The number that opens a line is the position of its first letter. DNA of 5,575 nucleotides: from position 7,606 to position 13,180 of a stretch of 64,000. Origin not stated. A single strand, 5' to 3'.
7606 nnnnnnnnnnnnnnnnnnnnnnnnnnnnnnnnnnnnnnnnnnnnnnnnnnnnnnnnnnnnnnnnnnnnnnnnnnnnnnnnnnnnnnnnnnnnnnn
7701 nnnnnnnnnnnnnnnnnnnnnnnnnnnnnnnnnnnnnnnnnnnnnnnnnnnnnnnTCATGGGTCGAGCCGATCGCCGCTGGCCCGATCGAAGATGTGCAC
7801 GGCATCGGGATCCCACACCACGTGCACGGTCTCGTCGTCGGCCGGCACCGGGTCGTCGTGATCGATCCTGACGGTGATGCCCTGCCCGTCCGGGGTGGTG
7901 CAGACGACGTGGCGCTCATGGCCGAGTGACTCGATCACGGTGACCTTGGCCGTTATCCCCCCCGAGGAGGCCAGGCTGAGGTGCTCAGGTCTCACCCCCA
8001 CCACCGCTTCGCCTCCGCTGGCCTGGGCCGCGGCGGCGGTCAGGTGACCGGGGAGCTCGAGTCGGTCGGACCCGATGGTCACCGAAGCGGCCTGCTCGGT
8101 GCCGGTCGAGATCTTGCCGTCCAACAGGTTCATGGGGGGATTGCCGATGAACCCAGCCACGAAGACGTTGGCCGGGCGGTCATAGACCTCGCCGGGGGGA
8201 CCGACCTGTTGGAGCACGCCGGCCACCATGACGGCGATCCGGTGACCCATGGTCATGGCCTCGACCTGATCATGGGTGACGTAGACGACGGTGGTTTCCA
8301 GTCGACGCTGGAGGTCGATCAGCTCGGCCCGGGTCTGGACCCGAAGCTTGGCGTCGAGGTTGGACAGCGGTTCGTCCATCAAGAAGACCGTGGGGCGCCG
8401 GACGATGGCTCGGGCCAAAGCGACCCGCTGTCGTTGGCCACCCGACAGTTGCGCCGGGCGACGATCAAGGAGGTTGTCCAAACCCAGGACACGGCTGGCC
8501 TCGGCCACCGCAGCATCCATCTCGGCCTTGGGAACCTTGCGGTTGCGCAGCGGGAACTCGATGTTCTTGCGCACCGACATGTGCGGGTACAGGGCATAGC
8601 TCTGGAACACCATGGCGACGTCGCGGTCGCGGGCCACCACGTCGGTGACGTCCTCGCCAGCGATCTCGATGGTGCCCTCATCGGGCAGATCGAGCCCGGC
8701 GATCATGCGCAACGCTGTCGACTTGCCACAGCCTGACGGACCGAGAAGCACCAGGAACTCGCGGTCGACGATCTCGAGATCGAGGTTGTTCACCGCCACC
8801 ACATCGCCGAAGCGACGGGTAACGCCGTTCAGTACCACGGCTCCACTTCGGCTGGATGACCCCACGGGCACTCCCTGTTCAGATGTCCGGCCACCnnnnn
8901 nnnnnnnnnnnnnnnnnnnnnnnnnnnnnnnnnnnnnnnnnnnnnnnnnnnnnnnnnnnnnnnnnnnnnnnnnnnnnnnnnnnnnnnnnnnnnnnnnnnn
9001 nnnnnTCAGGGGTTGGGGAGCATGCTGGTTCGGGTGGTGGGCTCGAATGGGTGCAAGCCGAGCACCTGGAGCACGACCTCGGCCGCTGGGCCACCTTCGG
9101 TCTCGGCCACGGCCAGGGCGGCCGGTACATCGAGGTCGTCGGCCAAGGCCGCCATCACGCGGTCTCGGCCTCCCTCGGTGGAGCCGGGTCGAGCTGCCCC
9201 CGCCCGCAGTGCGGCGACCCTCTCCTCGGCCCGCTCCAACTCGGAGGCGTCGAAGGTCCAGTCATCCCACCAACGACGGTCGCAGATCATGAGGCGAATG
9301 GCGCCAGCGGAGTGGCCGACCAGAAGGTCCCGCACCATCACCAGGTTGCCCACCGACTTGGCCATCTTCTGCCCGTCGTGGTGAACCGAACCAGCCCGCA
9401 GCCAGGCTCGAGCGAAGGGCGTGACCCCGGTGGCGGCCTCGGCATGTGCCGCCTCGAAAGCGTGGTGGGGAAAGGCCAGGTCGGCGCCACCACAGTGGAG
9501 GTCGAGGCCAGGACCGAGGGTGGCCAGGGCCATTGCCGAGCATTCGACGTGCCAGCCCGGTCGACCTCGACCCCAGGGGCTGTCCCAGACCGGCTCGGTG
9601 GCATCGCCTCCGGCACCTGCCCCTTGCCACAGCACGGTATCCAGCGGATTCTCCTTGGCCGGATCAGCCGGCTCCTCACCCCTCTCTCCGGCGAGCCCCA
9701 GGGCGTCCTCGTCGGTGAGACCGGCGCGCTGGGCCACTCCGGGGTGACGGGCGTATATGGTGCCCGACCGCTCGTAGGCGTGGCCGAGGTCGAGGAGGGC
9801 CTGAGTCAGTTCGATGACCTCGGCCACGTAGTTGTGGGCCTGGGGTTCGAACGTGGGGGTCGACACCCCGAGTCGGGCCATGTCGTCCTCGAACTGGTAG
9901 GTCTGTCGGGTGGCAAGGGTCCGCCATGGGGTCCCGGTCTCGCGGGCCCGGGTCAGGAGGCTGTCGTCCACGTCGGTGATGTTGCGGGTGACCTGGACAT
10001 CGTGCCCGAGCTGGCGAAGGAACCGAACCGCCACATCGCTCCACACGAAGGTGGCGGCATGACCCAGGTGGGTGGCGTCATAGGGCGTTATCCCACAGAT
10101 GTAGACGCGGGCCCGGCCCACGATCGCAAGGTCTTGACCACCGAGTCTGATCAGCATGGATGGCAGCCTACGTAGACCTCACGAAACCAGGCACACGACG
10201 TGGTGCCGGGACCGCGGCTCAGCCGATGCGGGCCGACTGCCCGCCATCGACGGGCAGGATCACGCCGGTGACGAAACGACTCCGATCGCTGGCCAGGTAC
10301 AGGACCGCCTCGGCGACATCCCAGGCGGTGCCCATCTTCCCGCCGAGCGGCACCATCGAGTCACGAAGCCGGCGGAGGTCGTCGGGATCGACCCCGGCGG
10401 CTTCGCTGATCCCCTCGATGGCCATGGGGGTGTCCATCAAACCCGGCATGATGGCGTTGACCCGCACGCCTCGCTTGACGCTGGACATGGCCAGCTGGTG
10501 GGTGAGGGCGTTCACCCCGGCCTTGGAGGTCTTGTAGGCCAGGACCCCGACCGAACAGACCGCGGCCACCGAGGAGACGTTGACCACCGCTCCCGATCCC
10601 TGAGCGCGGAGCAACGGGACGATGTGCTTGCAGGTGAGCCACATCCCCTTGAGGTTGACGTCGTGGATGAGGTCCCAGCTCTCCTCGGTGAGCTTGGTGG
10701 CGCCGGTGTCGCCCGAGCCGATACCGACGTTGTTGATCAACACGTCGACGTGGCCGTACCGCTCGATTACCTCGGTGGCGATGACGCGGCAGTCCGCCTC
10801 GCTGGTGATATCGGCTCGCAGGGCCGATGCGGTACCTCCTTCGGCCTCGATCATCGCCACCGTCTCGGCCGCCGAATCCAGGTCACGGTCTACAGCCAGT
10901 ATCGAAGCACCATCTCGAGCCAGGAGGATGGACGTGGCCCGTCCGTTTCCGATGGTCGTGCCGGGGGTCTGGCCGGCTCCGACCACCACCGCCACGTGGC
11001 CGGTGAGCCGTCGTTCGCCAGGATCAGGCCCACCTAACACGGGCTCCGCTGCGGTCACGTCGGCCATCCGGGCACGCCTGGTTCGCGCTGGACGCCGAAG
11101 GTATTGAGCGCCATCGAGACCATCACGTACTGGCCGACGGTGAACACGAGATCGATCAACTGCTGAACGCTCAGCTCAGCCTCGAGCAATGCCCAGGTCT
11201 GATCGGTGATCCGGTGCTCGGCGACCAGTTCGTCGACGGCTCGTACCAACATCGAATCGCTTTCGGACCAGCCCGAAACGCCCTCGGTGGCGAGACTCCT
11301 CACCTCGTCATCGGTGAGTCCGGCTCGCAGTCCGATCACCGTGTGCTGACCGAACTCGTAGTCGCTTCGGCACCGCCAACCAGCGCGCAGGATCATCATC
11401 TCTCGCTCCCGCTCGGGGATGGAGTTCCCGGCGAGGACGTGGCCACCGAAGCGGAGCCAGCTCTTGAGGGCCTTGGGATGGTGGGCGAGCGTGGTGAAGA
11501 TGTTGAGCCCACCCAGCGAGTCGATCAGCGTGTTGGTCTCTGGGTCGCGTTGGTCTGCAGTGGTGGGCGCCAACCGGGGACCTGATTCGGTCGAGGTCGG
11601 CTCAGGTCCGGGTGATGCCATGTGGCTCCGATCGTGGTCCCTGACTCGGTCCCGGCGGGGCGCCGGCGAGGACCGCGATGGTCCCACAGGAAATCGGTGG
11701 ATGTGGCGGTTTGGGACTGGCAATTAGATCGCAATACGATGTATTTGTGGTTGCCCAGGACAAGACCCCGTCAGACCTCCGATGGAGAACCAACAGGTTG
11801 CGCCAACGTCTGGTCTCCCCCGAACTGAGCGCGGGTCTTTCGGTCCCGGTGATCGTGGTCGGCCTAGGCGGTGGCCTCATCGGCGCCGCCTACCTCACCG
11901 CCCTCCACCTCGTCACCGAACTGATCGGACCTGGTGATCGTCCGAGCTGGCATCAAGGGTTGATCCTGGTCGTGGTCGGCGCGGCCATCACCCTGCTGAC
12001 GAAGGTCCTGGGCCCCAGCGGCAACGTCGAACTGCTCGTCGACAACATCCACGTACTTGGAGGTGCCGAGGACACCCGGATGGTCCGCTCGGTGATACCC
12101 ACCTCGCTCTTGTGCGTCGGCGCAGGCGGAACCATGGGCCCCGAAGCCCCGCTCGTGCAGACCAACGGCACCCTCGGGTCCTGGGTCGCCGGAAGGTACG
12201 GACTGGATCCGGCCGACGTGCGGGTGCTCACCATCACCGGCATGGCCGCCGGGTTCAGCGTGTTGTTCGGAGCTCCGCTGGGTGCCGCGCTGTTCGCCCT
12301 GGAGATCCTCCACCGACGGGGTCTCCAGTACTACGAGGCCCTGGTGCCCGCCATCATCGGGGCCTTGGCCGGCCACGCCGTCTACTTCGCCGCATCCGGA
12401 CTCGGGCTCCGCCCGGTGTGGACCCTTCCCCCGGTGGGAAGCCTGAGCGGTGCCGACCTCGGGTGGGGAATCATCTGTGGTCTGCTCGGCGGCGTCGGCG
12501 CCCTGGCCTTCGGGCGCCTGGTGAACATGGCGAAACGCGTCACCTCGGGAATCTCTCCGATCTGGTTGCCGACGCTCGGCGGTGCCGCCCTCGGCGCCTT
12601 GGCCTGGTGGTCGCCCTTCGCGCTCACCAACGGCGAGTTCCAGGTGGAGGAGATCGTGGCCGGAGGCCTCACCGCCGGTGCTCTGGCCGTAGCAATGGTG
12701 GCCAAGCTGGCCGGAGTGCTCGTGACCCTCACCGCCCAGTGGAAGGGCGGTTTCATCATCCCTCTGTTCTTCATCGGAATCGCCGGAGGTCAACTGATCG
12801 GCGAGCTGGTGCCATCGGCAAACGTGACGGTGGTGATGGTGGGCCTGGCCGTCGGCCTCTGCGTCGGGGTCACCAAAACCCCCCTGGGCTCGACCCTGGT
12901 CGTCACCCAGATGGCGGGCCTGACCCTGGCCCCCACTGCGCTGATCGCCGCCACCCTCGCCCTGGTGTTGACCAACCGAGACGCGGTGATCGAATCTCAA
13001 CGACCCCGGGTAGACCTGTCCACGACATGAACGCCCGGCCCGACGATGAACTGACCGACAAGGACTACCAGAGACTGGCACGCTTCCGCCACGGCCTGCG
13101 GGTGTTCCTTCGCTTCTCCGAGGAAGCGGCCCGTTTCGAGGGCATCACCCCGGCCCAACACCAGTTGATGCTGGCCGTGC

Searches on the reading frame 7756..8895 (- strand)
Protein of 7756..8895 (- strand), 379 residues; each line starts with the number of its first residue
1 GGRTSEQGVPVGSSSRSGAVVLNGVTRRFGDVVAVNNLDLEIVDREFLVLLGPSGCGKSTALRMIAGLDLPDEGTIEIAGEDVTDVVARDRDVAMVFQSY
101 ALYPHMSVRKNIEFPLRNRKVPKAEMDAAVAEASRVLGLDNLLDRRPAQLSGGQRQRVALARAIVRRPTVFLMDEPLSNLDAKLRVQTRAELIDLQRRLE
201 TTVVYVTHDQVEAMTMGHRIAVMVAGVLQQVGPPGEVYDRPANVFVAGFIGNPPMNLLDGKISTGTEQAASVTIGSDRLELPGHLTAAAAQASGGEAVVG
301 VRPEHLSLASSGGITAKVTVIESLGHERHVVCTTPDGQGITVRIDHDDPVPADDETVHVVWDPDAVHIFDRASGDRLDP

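Call 33: search_protein_families(library=pfam, proteins=[window:7756-8895:-], max_evalue=0.0001)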
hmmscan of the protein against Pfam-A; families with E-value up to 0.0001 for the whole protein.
window:7756-8895:- (379 aa): 6 families
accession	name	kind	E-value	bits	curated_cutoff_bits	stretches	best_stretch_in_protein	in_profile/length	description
PF00005.33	ABC_tran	-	6.7e-35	121.1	25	1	35-177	1-136/137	ABC transporter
PF08402.16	TOBE_2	-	2.2e-14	53.8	21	1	299-369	1-76/76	TOBE domain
PF17912.7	OB_MalK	-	4.3e-11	44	27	1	251-306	1-53/53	MalK OB fold domain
PF17850.7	CysA_C_terminal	-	1.2e-06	29.4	29.7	1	256-307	1-42/43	CysA C-terminal regulatory domain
PF13304.12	AAA_21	-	1.9e-05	25.3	27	0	140-210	228-300/304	AAA domain, putative AbiEii toxin, Type IV TA system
PF02463.25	SMC_N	-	5.1e-05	23.3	40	0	44-217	23-208/220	RecF/RecN/SMC N terminal domain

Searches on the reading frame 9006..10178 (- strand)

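Call 12: search_protein_families(library=pfam, proteins=[window:9006-10178:-], max_evalue=0.001)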
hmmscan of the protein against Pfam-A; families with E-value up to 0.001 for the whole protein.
window:9006-10178:- (390 aa): 3 families
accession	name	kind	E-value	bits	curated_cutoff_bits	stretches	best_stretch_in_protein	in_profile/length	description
PF01406.26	tRNA-synt_1e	-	2.3e-84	283.8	27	1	22-318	9-300/301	tRNA synthetases class I (C) catalytic domain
PF09334.17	tRNA-synt_1g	-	1e-08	34.8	20.1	1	34-137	12-116/391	tRNA synthetases class I (M)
PF00133.28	tRNA-synt_1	-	3e-06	26.7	22.7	1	231-301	335-405/414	tRNA synthetases class I (I, L, M and V)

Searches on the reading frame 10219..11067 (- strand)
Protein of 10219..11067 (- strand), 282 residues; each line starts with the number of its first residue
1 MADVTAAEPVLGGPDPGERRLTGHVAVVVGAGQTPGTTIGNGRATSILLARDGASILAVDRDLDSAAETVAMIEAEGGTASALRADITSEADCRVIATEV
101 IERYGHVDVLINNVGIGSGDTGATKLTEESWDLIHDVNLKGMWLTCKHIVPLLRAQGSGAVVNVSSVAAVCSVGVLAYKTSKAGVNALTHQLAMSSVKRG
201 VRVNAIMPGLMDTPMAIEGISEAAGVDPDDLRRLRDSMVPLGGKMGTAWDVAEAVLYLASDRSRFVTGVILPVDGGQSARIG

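Call 12: search_protein_families(library=pfam, proteins=[window:10219-11067:-], max_evalue=0.001)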
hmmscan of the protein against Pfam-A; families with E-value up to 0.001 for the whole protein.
window:10219-11067:- (282 aa): 4 families
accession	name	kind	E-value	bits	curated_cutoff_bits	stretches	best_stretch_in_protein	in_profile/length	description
PF13561.12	adh_short_C2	-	1.1e-54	185.9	27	1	42-277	9-235/236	Enoyl-(Acyl carrier protein) reductase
PF00106.31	adh_short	-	3.1e-45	154.5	26.6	1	25-217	2-188/195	short chain dehydrogenase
PF23441.1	SDR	-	4.6e-06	26.6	27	1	108-276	88-254/258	SDR-like rossmann domain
PF08659.16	KR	-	4.2e-05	24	22.6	1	39-206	10-173/180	KR domain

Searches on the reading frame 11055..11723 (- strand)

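Call 12: search_protein_families(library=pfam, proteins=[window:11055-11723:-], max_evalue=0.001)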
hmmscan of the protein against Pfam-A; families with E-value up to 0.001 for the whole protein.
window:11055-11723:- (222 aa): 1 family
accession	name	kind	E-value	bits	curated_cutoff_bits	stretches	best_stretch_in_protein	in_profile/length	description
PF02627.25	CMD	-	3.2e-09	37.1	23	1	83-146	1-64/84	Carboxymuconolactone decarboxylase family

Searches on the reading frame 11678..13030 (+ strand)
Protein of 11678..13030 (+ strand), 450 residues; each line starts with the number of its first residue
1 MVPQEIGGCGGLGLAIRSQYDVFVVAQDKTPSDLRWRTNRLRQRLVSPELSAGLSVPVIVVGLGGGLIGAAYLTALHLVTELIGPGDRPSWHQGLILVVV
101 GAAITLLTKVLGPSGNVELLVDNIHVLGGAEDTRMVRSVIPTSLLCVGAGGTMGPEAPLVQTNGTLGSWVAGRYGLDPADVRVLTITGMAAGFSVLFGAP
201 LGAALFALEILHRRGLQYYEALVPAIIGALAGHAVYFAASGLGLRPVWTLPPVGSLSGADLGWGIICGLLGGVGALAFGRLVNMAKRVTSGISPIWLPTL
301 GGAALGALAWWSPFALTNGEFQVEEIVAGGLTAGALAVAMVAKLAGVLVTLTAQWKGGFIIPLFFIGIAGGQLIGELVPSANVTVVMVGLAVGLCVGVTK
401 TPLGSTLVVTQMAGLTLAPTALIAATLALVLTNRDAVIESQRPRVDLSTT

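Call 12: search_protein_families(library=pfam, proteins=[window:11678-13030:+], max_evalue=0.001)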
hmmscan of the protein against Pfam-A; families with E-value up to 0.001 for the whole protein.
window:11678-13030:+ (450 aa): 1 family
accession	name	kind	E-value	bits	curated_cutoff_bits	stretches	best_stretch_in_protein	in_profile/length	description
PF00654.25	Voltage_CLC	-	3.8e-49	168.2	24.8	1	133-431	37-344/346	Voltage gated chloride channel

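Call 14: find_related_loci(query=window:11678-13030:+, collection=genome_contigs, flank=10000)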
Query window:11678-13030:+ (450 aa) in genome_contigs; peptide patterns used: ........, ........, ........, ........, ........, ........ (x = any residue, [..] = any of these).
400 stretches matched a pattern; 266 encode a relative of the query (tblastn E <= 1e-3); the best 80 are kept; 80 distinct loci.
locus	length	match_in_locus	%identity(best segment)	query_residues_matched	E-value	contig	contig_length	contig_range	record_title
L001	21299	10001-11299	81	15-447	0e+0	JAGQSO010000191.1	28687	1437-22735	MAG: Acidimicrobiales bacterium isolate HKST-UBA09 k127_1757956, whole genome shotgun sequence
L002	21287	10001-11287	66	17-444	1e-162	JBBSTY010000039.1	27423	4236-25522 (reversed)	MAG: Acidimicrobiales bacterium isolate SVL2_sbin.32 SVL2_sbin.32_k141_1491018_L_27423_cov_11.9957, whole genome shotgun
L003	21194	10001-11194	66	47-444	4e-160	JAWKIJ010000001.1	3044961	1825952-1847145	MAG: Microthrixaceae bacterium isolate BC1.12 BC1.12.fa-1, whole genome shotgun sequence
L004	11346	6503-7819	63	27-444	1e-152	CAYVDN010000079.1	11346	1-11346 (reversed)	MAG TPA_asm: uncultured Microthrixaceae bacterium isolate SRP257259_co1_85 genome assembly, contig: NODE_8242_length_113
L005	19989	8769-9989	65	39-444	1e-144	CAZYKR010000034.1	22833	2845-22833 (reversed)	MAG TPA_asm: uncultured Iamiaceae bacterium isolate SRP292972_co1_123 genome assembly, contig: NODE_1056_length_22833_co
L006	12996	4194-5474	64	18-444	3e-143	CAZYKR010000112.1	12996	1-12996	MAG TPA_asm: uncultured Iamiaceae bacterium isolate SRP292972_co1_123 genome assembly, contig: NODE_2017_length_12996_co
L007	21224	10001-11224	68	37-444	2e-148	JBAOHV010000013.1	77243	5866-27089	MAG: Microthrixaceae bacterium isolate AS_Ams2_Bin26 np1-np2_contig_21365, whole genome shotgun sequence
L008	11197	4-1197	56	47-444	2e-135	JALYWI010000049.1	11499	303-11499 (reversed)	MAG: Actinomycetota bacterium isolate KUW bin9 SD1472-74_k127_792605, whole genome shotgun sequence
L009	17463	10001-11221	57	41-444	9e-133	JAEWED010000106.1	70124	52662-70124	MAG: Actinomycetes bacterium isolate OH_PBlB_13 k127_1076138, whole genome shotgun sequence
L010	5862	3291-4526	56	37-445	5e-128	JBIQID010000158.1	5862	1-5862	MAG: Actinomycetota bacterium isolate mag.35e NODE_6657_length_5862, whole genome shotgun sequence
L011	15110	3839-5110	52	16-444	7e-123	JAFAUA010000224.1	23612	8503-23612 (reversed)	MAG: Acidimicrobiia bacterium isolate CP_BM_ER_R9_26 BM_ER_R9_k147_2179212, whole genome shotgun sequence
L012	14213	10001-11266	53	18-444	3e-122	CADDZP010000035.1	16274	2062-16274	Actinobacteria bacterium isolate 24 genome assembly, contig: NODE_2459_length_16274_cov_6.823249, whole genome shotgun s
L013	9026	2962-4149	57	49-444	9e-122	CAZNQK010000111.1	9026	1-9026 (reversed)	MAG TPA_asm: uncultured Aquihabitans sp. isolate binchicken_co105_193 genome assembly, contig: NODE_10142_length_9026_co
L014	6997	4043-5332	56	5-444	3e-120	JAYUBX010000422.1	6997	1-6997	MAG: Candidatus Microthrix sp. isolate GFS_6836 GFS_6836_421, whole genome shotgun sequence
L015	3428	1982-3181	52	36-444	1e-122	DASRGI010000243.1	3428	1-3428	MAG TPA_asm: Acidimicrobiales bacterium isolate SMAG_U10054 k141_633386, whole genome shotgun sequence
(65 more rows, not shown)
